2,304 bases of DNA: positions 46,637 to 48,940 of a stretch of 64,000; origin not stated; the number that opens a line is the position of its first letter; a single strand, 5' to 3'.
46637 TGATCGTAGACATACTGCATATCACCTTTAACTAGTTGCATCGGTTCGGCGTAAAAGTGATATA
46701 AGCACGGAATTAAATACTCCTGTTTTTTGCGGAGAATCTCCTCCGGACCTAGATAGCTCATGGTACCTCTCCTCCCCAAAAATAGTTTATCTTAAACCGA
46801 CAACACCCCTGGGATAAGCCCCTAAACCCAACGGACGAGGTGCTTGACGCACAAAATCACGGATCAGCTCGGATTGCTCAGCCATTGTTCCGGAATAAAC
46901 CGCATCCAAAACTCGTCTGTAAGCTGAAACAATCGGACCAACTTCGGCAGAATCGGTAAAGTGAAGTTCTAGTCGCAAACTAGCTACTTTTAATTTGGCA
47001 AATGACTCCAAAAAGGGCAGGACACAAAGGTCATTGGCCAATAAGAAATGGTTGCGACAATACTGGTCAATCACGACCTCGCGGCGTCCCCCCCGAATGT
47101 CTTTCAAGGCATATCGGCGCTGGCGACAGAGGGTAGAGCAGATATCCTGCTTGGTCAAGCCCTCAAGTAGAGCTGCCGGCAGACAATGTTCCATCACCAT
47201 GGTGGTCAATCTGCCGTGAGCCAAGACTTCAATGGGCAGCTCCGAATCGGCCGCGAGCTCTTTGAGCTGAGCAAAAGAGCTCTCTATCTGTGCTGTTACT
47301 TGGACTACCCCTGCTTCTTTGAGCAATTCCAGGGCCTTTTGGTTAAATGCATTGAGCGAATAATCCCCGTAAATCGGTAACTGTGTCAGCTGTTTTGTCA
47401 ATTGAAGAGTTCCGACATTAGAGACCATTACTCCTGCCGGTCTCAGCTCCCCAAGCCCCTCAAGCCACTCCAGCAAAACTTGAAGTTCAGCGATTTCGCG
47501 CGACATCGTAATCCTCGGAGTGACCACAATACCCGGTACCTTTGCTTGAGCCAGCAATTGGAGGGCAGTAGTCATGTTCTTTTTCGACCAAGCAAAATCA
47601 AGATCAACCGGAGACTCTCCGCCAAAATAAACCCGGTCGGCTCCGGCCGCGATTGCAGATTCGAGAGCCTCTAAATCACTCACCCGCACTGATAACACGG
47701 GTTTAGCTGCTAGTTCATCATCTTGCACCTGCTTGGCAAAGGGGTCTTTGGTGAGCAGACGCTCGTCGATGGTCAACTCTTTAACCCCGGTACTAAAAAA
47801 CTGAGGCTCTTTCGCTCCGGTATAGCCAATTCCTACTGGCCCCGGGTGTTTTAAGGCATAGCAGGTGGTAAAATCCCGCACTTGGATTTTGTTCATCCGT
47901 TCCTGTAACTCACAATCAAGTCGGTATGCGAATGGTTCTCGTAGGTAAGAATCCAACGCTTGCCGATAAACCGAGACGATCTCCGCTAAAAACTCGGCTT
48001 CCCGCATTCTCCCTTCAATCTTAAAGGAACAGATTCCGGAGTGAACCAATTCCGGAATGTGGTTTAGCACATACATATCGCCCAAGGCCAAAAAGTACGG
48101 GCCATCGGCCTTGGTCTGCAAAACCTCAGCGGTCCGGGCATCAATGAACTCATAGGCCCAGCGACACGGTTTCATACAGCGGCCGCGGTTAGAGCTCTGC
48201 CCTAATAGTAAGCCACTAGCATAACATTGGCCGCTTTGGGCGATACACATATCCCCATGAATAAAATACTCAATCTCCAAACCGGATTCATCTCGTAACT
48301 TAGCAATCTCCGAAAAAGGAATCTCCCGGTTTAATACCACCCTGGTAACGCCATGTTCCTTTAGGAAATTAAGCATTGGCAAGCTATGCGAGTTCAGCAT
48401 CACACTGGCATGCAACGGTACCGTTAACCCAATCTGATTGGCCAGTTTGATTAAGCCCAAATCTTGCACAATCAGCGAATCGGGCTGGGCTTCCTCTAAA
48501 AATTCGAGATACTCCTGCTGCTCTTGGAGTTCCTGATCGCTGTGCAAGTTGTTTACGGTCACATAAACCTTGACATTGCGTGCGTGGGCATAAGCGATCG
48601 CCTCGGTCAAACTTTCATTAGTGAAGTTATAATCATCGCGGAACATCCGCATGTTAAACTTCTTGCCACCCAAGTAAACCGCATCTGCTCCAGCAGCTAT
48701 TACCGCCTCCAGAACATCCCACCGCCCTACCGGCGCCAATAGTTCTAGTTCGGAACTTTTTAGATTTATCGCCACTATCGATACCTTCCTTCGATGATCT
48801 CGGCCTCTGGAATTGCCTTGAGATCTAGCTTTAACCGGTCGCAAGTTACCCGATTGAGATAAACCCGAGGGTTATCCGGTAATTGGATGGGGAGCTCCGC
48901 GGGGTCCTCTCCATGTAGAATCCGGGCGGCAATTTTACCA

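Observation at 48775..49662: Signal-less PF04392 solute-binding-protein homologue translationally coupled to a U32 peptidase, a class-III aminotransferase and metG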

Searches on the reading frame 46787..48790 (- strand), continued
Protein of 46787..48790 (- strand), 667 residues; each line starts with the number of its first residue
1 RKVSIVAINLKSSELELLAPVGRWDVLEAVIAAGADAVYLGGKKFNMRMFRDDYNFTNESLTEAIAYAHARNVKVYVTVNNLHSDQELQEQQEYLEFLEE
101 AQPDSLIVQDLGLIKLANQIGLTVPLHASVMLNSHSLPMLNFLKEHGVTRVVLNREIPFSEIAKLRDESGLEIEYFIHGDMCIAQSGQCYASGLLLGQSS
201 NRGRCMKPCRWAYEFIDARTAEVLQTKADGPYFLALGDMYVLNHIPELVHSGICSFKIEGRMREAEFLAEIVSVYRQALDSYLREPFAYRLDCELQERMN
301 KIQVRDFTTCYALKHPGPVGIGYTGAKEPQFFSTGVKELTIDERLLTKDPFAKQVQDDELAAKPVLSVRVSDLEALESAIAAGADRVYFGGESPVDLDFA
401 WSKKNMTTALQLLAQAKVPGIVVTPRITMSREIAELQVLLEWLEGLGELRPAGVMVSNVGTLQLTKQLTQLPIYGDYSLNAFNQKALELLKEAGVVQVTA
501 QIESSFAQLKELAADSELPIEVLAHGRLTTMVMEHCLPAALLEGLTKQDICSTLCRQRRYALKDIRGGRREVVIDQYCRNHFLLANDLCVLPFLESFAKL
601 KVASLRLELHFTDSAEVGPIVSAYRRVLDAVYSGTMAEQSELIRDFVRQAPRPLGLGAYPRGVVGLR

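Call 84: search_protein_families(library=ncbifam, proteins=[L116:13363-14211:+, L116:14238-15419:+, L116:9074-9973:+], max_evalue=0.00001)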
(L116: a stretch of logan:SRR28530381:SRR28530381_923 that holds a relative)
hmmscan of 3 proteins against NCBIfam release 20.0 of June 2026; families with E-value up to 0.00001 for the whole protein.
L116:13363-14211:+ (282 aa): 5 families
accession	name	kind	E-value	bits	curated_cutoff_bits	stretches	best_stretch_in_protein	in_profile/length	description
NF002197.0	PRK01060.1-2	equivalog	3.4e-103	344.7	376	1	3-272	12-283/289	deoxyribonuclease IV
TIGR00587.1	nfo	subfamily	9.9e-94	313.7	129.65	1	3-273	3-276/279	deoxyribonuclease IV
NF002199.0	PRK01060.1-4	equivalog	2.6e-86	289.2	315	1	3-275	4-277/282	deoxyribonuclease IV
NF002196.0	PRK01060.1-1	equivalog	2.1e-64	217.7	333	1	3-264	4-264/297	deoxyribonuclease IV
NF002198.0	PRK01060.1-3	equivalog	7.1e-34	117.6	244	1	3-273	5-248/253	deoxyribonuclease IV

L116:14238-15419:+ (393 aa): 45 families (the best 25 are shown)
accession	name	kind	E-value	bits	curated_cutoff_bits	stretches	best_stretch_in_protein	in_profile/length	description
NF051886.1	XaaProDiPepCaul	equivalog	5.9e-22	78.2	500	2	292-374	305-387/398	Xaa-Pro dipeptidase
NF006056.0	PRK08204.1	subfamily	1.7e-19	69.9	391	2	4-111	7-120/449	hypothetical protein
TIGR01224.1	hutI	equivalog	1.3e-18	67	298.15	2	283-363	271-354/377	imidazolonepropionase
TIGR02033.1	D-hydantoinase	equivalog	3.1e-14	52.8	393.25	1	4-66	3-64/454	dihydropyrimidinase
TIGR01178.1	ade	equivalog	6.9e-14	51.2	472.5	1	4-63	4-60/552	adenine deaminase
NF006689.0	PRK09237.1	equivalog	3.7e-13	48.8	371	1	4-75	7-79/383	amidohydrolase/deacetylase family metallohydrolase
NF005557.0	PRK07228.1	equivalog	4.9e-13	48.6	522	1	4-77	5-78/445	5'-deoxyadenosine deaminase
NF004701.0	PRK06038.1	equivalog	1.5e-12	47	609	1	5-142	9-140/432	N-ethylammeline chlorohydrolase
NF009941.0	PRK13404.1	subfamily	4.2e-12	45.5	647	1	5-64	9-65/478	dihydropyrimidinase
NF011990.0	PRK15446.2-6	subfamily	4.4e-12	45.4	233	0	324-383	327-384/390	alpha-D-ribose 1-methylphosphonate 5-triphosphate diphosphatase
NF011987.0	PRK15446.2-3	subfamily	4.6e-12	45.5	253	1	319-385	323-387/395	alpha-D-ribose 1-methylphosphonate 5-triphosphate diphosphatase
NF058538.1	ergo_util_ErtD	equivalog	9e-12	44.5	600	1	4-62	4-61/446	hydantoin-5-propionate amidohydrolase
TIGR03178.1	allantoinase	equivalog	1.1e-10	41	357.85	1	4-62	4-60/441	allantoinase AllB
NF011989.0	PRK15446.2-5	equivalog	1.6e-10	40.4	565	0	5-60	7-61/385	alpha-D-ribose 1-methylphosphonate 5-triphosphate diphosphatase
TIGR02318.1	phosphono_phnM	equivalog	3.9e-10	39.2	390.55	0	321-379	318-373/376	phosphonate metabolism protein PhnM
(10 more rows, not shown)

L116:9074-9973:+ (299 aa): 23 families
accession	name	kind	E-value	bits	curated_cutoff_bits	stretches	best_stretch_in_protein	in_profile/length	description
NF041586.1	MqnP_DT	exception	4.3e-97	325.2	430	1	16-296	1-276/277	menaquinone biosynthesis prenyltransferase MqnP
NF009524.0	PRK12886.1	equivalog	5e-92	308.3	387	1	12-297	5-285/291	prenyltransferase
TIGR01475.1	ubiA_other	subfamily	1.2e-86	290.7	180.8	1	14-296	1-280/282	UbiA-like polyprenyltransferase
NF009526.0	PRK12888.1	equivalog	5.2e-82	275.6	364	1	13-298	13-296/301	4-hydroxybenzoate octaprenyltransferase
NF041584.1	MqnP_SCO4491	exception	1.5e-73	248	420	1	14-298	2-284/285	menaquinone biosynthesis prenyltransferase MqnP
NF041585.1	MqnP_Cj_Hp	exception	1.9e-65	221.1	375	1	16-295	2-280/281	menaquinone biosynthesis prenyltransferase MqnP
NF009515.0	PRK12874.1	equivalog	4e-63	213.5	392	1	13-297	6-289/291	4-hydroxybenzoate polyprenyltransferase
NF009609.0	PRK13106.1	equivalog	2.5e-43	148.6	349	1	12-288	12-291/301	prenyltransferase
NF009532.0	PRK12895.1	equivalog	1.5e-41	142.7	414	1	21-296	9-280/286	prenyltransferase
NF009517.0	PRK12876.1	equivalog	2.2e-36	125.8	419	1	17-252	17-253/300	prenyltransferase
TIGR01474.1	ubiA_proteo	equivalog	2.5e-35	122.3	275.45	1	34-291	23-276/282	4-hydroxybenzoate octaprenyltransferase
NF009523.0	PRK12884.1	equivalog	1.3e-22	80.3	269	1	14-291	3-273/279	prenyltransferase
TIGR01473.1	cyoE_ctaB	equivalog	5e-21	75.7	210.3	1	35-258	20-241/281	heme o synthase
NF009514.0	PRK12873.1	equivalog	2.9e-19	69.5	246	1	38-290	36-288/297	4-hydroxybenzoate polyprenyltransferase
NF003349.0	PRK04375.1-2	equivalog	4.9e-18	65.4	246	1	34-183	44-196/318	heme o synthase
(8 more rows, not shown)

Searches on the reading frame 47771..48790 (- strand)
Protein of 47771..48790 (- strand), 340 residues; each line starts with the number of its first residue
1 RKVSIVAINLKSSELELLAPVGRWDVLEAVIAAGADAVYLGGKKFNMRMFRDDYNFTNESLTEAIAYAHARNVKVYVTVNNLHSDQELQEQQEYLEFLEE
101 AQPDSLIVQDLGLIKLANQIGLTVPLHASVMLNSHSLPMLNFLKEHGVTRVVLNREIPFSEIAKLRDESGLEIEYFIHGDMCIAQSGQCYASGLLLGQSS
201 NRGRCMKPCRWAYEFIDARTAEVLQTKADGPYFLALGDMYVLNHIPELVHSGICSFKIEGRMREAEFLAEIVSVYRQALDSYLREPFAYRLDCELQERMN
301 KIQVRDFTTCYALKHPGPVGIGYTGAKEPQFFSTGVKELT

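Call 50: search_protein_families(library=ncbifam, proteins=[window:47771-48790:-], max_evalue=0.001)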
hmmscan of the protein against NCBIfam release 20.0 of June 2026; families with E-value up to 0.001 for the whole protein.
window:47771-48790:- (340 aa): 4 families
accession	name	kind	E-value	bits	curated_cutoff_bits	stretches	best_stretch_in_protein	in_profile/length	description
NF011996.0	PRK15452.1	equivalog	2.5e-56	191.4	534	2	14-223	4-212/449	prephenate-dependent tRNA uridine(34) hydroxylase TrhP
NF047963.1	quinone_UbiU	equivalog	9.6e-48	163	440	2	15-208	1-196/331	ubiquinone anaerobic biosynthesis protein UbiU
NF047965.1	quinone_UbiV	equivalog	1.6e-12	47.5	275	1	75-286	64-265/292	ubiquinone anaerobic biosynthesis protein UbiV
NF011991.0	PRK15447.1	equivalog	2.9e-10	40.1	283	1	75-260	65-248/302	U32 family peptidase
